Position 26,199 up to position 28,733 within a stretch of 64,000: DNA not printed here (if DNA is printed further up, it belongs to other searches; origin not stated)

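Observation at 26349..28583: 744-aa secreted protein with Ig/FN3-like modules, a 350-aa coiled coil and a glycine-zipper C-terminal domain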

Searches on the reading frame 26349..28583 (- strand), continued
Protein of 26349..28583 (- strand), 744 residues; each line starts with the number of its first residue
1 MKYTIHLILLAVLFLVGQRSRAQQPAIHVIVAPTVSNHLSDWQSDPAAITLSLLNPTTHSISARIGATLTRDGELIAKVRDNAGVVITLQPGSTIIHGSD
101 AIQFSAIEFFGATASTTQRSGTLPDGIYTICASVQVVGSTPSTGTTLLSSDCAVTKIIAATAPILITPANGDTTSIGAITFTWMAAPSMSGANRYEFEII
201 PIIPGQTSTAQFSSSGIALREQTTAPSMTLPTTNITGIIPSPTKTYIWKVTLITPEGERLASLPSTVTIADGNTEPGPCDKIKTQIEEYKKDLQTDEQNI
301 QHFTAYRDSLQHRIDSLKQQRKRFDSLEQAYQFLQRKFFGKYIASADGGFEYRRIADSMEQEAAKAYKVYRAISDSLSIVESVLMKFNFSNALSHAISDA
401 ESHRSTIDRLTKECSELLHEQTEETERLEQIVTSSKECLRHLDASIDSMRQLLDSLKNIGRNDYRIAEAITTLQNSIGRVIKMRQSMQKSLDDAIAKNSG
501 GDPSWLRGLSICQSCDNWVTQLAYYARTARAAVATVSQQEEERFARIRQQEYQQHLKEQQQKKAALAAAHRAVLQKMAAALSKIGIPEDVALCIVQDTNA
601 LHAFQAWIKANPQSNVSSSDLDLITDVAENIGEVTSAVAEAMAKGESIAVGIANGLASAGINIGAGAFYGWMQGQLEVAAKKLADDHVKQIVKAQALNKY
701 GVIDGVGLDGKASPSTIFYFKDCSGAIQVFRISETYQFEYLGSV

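Call 47: search_protein_families(library=pfam, alignment_id=A3, max_evalue=0.1)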
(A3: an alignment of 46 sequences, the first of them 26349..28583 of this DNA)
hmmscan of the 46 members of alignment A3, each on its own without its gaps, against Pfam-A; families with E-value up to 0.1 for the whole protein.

A. member 1, window:26349-28583:- (744 aa): 4 families
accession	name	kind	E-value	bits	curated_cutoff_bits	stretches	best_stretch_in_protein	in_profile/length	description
PF16378.10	DUF4988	-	0.013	15.7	30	0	424-488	4-67/183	Domain of unknown function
PF23203.1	KIF21A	-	0.014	15.6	28.5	1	392-488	14-110/161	KIF21A-like domain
PF21774.3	NagJ_C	-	0.059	14.5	28.3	0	512-565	49-104/114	Hyaluronidase post-catalytic domain-like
PF19585.4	DUF6092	-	0.097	13.4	28.7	1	446-497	30-81/86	Family of unknown function (DUF6092)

B. families by the number of members that match (of 46 scanned): 30 families (the first 25 are shown)
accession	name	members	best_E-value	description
PF25788.1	Ig_Rha78A_N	6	0.00011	Rha78A-like, N-terminal immunoglobulin domain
PF06051.17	DUF928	2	0.00016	Domain of Unknown Function (DUF928)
PF01108.23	Tissue_fac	2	0.019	Tissue factor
PF20234.3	DUF6591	1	0.00037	Family of unknown function (DUF6591)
PF15796.10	KELK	1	0.0022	KELK-motif containing domain of MRCK Ser/Thr protein kinase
PF05130.17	FlgN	1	0.0029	FlgN protein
PF05261.17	Tra_M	1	0.0032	TraM protein, DNA-binding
PF08590.15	DUF1771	1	0.0049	Domain of unknown function (DUF1771)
PF13863.11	DUF4200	1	0.005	Domain of unknown function (DUF4200)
PF23067.1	MG280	1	0.0055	Uncharacterised protein MG280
PF12795.12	MscS_porin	1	0.0082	Mechanosensitive ion channel porin domain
PF21377.3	MurD_N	1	0.0088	MurD N-terminal domain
PF06818.20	Fez1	1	0.0094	Fez1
PF16378.10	DUF4988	1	0.013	Domain of unknown function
PF09325.15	Vps5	1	0.013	Vps5 C terminal like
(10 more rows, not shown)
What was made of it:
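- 27768..28103 (-): FN3-like domain 2 of the N-terminal module, residues 161-272 (P168, W183 and Y195 conserved). Weak Ig_Rha78A_N matches in 6 of 46 members (call 47).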

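Call 49: list_cluster_members(proteins=[P0001, P0002, P0003, P0004, P0036, P0079, P0117, P0140, P0005, P0007])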
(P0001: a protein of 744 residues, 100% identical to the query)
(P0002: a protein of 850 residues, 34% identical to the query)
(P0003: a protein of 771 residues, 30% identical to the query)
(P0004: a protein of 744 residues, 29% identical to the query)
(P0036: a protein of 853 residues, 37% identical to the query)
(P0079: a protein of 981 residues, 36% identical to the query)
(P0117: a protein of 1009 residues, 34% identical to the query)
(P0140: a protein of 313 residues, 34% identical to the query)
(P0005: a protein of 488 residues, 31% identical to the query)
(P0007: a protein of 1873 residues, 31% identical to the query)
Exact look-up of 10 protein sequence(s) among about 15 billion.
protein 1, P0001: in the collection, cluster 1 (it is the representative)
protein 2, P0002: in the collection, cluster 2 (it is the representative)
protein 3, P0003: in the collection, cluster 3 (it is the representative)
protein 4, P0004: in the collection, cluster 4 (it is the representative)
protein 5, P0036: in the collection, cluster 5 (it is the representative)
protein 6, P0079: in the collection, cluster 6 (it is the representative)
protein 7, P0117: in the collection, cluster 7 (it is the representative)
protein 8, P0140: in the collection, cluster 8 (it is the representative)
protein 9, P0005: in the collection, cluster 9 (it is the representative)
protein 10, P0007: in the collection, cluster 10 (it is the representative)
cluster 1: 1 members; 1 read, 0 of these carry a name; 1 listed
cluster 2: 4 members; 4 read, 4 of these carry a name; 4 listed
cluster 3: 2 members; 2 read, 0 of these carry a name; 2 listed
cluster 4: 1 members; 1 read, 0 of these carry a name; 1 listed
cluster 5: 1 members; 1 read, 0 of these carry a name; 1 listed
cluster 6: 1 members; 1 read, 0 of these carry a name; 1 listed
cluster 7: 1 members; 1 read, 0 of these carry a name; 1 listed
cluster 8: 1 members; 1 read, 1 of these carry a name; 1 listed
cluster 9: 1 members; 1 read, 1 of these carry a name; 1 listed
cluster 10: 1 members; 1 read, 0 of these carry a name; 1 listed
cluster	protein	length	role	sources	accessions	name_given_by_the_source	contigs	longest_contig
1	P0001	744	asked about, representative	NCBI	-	-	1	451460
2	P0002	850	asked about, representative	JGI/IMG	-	hypothetical protein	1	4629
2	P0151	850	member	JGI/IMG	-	hypothetical protein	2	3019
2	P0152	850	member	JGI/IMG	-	hypothetical protein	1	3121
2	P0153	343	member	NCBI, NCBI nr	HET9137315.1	MAG TPA: hypothetical protein VFO76_11815, partial [Candidatus Kapabacteria bacterium] | hypothetical protein [Candidatus Kapabacteria bacterium]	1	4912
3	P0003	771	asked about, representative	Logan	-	-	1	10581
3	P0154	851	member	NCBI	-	-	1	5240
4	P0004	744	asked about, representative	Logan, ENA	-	-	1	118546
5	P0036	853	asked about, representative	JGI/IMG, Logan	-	-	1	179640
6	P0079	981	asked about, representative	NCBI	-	-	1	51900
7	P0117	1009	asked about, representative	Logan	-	-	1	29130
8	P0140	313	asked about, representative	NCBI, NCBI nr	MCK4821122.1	hypothetical protein KA005_35485, partial [bacterium] | hypothetical protein [bacterium]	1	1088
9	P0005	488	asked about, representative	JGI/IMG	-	hypothetical protein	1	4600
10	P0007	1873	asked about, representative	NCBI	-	-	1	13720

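Call 51: find_encoding_contigs(protein=P0004, flank=8000, max_places=2)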
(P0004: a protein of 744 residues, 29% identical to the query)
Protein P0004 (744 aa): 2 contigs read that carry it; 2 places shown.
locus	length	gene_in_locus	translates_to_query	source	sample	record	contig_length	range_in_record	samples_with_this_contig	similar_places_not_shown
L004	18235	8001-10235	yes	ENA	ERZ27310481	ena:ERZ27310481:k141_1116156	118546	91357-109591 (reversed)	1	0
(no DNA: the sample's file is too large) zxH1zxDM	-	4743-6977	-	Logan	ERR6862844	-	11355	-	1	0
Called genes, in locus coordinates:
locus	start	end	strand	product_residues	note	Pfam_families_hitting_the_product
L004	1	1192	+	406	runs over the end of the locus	PF05065:Phage_capsid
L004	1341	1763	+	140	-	PF18925:DUF5675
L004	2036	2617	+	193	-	-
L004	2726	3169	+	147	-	-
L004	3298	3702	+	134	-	-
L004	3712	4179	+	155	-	-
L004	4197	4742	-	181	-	-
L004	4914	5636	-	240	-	PF18962:Por_Secre_tail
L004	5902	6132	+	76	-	-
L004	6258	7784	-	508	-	PF01943:Polysacc_synt, PF13440:Polysacc_synt_3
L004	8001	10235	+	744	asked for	-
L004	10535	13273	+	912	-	PF18962:Por_Secre_tail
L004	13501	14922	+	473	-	PF02518:HATPase_c, PF14501:HATPase_c_5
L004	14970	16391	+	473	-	PF02518:HATPase_c, PF14501:HATPase_c_5 (weak)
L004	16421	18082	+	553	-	PF00072:Response_reg, PF01266:DAO (faint), PF01946:Thi4 (faint), PF00890:FAD_binding_2 (weak), PF07992:Pyr_redox_2, PF12831:FAD_oxidored (weak), PF13738:Pyr_redox_3, PF00070:Pyr_redox, +4 more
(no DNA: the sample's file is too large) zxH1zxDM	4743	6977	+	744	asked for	-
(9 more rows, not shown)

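Call 52: find_encoding_contigs(protein=P0003, flank=8000, max_places=2)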
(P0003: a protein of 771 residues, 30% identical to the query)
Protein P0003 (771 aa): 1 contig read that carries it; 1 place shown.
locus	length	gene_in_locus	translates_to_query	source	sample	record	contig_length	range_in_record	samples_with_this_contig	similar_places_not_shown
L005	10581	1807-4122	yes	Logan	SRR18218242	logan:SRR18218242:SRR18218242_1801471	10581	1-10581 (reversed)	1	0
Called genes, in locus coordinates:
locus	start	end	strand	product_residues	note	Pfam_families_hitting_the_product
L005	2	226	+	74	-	?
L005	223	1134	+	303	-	PF01636:APH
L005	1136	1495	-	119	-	-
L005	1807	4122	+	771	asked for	-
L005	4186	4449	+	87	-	-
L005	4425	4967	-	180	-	PF12762:DDE_Tnp_IS1595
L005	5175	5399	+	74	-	PF13744:HTH_37 (weak), PF01381:HTH_3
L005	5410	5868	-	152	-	PF24738:DUF7689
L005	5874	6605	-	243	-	-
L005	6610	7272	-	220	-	-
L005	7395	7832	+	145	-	-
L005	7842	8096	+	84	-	-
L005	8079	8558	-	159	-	PF21820:DUF6886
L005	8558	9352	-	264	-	PF01209:Ubie_methyltran, PF13489:Methyltransf_23 (weak), PF13847:Methyltransf_31, PF08241:Methyltransf_11, PF08242:Methyltransf_12, PF13649:Methyltransf_25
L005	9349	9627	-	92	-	PF00708:Acylphosphatase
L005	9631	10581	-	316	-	?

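Call 53: predict_structure(alignment_id=A3)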
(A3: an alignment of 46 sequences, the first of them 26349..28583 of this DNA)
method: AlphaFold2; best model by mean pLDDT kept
length: 744 residues; sequences in the alignment: 46
mean_pLDDT: 79.8   pTM: 0.40
mean pLDDT of the five models: 79.8, 78.9, 75.7, 75.2, 74.5
residues with pLDDT >= 90: 202; 70-90: 396; 50-70: 120; < 50: 26
segments of 3 or more residues with pLDDT < 50: 273-276, 659-679
pLDDT, mean of each block of 10 residues (from residue 1): 82 79 88 92 94 96 96 97 94 96 95 94 95 88 72 93 92 86 86 92 84 82 92 73 79 89 84 53 75 80 76 78 77 71 53 72 75 75 63 76 79 71 72 85 90 85 82 90 90 77 71 84 84 74 68 74 77 82 86 89 87 63 67 70 68 56 33 39 73 79 82 86 91 82 89
secondary structure, 60 per line:
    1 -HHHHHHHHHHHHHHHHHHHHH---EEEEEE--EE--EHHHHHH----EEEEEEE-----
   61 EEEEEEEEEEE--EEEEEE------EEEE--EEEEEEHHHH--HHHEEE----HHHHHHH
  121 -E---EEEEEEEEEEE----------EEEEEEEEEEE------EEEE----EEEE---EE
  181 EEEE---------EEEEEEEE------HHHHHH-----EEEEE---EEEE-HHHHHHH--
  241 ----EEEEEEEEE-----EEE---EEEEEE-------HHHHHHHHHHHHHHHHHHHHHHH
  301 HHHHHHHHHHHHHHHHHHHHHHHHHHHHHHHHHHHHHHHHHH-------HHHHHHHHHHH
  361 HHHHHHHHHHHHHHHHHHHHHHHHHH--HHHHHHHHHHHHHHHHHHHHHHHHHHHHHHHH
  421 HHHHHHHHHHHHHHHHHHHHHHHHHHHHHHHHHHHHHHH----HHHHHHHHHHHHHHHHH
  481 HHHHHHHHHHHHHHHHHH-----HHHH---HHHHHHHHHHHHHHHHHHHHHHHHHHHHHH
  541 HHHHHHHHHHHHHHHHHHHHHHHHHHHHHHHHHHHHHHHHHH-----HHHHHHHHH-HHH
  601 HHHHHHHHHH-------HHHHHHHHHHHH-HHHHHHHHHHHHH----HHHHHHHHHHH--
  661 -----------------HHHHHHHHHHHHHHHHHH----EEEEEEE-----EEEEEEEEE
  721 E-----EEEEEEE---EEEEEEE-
elements in order (helices of 4 or more, strands of 3 or more residues): H2-22 E26-31 H39-44 E49-55 E61-71 E74-79 E86-89 E92-97 H98-101 E107-109 H114-120 E126-136 E147-157 E164-167 E172-175 E179-184 E194-201 H208-213 E219-223 E227-230 H232-238 E245-253 E259-261 E265-270 H278-342 H350-386 H389-459 H464-498 H504-507 H511-582 H588-596 H598-610 H618-629 H631-643 H648-658 H678-695 E700-706 E712-721 E727-733 E737-743
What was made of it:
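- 28104..28517 (-): Beta-sandwich domain 1 of the N-terminal module, residues 23-160. Query motif is SNHLSDW (family consensus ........). Conserved Cys131 and Cys152. AF2 pLDDT 88-97 (call 53).
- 27768..28103 (-): AF2 (call 53).
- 26829..27755 (-): Helical stalk, residues 277-585. Five long helices predicted to fold back as antiparallel hairpins. Cys279, Cys414, Cys438 and Cys512 are shared with P0004. AF2 helices 278-342, 350-386, 389-459, 464-498 and 511-582, pLDDT 70-90 (call 53).
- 26568..26651 (-): Glycine-zipper-like segment, residues 645-672 (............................). AF2 pLDDT is below 50 for residues 659-679 (call 53).
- On FN3/Ig-like beta-sandwich fold (structural class, not a sequence family): AF2 pLDDT about 90 for residues 26-270 (call 53).
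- Checked: AlphaFold2 with a 46-row alignment gives strands over residues 26-270 at pLDDT about 85-97 (call 53).
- The glycine-rich segment is modelled at pLDDT below 50, so the C-terminal domain's fold and the domain arrangement are uncertain (call 53). This segment is the only low-confidence part of the C-terminal domain, which could reflect a conformational switch (call 53). The hairpin arm length (about 65 residues, roughly 10 nm) fits the width of a periplasm (call 53, own knowledge).
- Tried and rejected: The alignment-based model was good for the N-terminus and stalk and weak for residues 659-679 (call 53).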

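Call 56: fold_search(model_id=the predicted structure, library=pdb)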
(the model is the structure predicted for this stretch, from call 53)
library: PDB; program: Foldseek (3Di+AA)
matches with E <= 10: 971; with E <= 0.001: 148
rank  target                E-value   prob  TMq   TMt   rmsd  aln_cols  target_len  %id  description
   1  7uzs                  9.6e-08  1.00  0.14  0.16  11.8       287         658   12  Protein 4.2 (local refinement from consensus reconstruction of ankyrin complex classes) (released 2022-07-20)
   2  8csw                  6.3e-07  1.00  0.14  0.15  11.8       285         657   12  Local refinement of protein 4.2 in Class 2 of erythrocyte ankyrin-1 complex (released 2022-07-20)
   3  8cs9_X                6.7e-07  1.00  0.14  0.16  11.8       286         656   12  Composite reconstruction of Class 1 of the erythrocyte ankyrin-1 complex (released 2022-07-20)
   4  2nzi_A                2.7e-06  1.00  0.14  0.26   9.6       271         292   14  Crystal structure of domains A168-A170 from titin (released 2007-02-13)
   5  4kkp_A                4.9e-06  1.00  0.11  0.28  17.6       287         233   11  Crystal structure of Vibrio cholerae RbmA (crystal form 2) (released 2013-05-22)
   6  4be5_A                6.1e-06  1.00  0.10  0.29  17.6       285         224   10  V. cholera biofilm scaffolding protein RbmA (released 2013-12-18)
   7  7md5_A                8.1e-06  1.00  0.15  0.16  12.4       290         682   13  Insulin receptor ectodomain dimer complexed with two IRPA-9 partial agonists (released 2022-02-23)
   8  4kkq_A                8.5e-06  1.00  0.11  0.29  17.6       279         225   11  Crystal structure of Vibrio cholerae RbmA (crystal form 1) (released 2013-05-22)
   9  7b2m_A                9.0e-06  1.00  0.13  0.15  13.6       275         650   11  Cryo-EM structure of complement C4b in complex with nanobody E3 (released 2022-03-02)
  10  6ceb_A                9.5e-06  1.00  0.15  0.16  12.4       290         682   13  Insulin Receptor ectodomain in complex with two insulin molecules - C1 symmetry (released 2018-03-14)
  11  6z3m_E                1.0e-05  1.00  0.15  0.38   9.6       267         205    9  Repulsive Guidance Molecule B (RGMB) in complex with Growth Differentiation Factor 5 (GDF5) and Neogenin 1 (NEO1). (released 2020-07-01)
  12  4kkr_A                1.1e-05  1.00  0.10  0.27  17.5       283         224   11  Crystal structure of Vibrio cholerae RbmA (crystal form 3) (released 2013-05-22)
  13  4bq6_A                1.2e-05  1.00  0.15  0.38   9.5       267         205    9  Crystal structure of the RGMB-NEO1 complex form 1 (released 2013-06-12)
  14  9lc0_N                1.4e-05  1.00  0.12  0.09  12.0       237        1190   12  tail complex of mature phage N4 (released 2025-04-16)
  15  1nun_B                1.6e-05  0.99  0.10  0.28  14.3       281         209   12  Crystal Structure Analysis of the FGF10-FGFR2b Complex (released 2003-02-11)
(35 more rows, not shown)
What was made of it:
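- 27768..28103 (-): Foldseek returns tandem Ig/FN3 hits (call 56).
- On FN3/Ig-like beta-sandwich fold (structural class, not a sequence family): Foldseek E=1e-7 to 1e-5 to tandem Ig/FN3 proteins (call 56).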

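Call 76: find_homologous_proteins(query=A3, max_evalue=0.00001)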
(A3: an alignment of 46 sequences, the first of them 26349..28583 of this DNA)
Query A3 (46 sequences) (744 aa, profile of the alignment): 1 proteins with E <= 0.00001 among 8000 candidates.
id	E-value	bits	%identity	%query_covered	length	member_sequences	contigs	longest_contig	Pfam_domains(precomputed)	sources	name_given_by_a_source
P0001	8.4e-65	237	100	100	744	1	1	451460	-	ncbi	-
